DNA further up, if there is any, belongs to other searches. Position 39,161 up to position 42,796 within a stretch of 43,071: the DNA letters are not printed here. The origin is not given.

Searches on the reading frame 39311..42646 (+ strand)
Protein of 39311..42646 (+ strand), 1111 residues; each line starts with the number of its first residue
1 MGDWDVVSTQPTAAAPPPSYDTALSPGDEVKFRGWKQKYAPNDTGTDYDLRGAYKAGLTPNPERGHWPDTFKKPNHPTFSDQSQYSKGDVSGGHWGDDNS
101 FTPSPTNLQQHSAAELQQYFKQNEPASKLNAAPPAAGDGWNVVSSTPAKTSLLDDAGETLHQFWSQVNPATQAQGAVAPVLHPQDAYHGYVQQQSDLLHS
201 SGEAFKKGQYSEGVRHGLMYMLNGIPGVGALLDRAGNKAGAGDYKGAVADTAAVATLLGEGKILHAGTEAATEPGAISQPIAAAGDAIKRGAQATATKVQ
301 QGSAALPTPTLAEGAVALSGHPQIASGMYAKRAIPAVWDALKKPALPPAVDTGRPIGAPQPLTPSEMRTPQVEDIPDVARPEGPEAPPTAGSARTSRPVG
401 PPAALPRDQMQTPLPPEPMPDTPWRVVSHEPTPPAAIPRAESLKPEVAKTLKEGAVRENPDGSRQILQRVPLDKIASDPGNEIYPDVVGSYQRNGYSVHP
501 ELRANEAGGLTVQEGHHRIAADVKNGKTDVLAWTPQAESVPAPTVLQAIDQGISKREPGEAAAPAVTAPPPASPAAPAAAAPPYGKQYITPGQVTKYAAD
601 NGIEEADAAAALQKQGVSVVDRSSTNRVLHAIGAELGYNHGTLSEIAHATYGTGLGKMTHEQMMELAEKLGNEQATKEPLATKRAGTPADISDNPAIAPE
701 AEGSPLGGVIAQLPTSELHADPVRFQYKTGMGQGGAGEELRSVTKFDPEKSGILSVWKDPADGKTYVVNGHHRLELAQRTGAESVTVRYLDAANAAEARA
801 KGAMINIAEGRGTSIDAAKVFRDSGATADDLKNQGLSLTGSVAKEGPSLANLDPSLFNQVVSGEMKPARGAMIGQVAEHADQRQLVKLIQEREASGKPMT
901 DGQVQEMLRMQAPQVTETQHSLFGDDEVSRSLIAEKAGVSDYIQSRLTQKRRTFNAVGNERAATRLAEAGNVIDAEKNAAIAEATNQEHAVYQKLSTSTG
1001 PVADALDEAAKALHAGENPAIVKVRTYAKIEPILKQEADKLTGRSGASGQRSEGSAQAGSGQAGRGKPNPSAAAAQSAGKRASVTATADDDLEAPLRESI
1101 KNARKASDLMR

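Call 24: search_protein_families(library=phrogs, max_evalue=0.001, proteins=[window:39311-42646:+])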
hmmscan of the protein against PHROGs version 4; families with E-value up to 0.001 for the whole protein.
window:39311-42646:+ (1111 aa): 4 families
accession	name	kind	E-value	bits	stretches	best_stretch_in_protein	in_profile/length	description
phrog_21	-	head and packaging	2.7e-76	258.4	1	695-1013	1003-1325/1362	portal protein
phrog_10691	-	unknown function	4.7e-28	97.2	1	542-1029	571-1044/3925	-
phrog_1033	-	DNA, RNA and nucleotide metabolism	6.1e-06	27.2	0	754-988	74-298/334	ParB-like partition protein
phrog_21912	-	DNA, RNA and nucleotide metabolism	0.00071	20.5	0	481-528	51-104/153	DNA binding protein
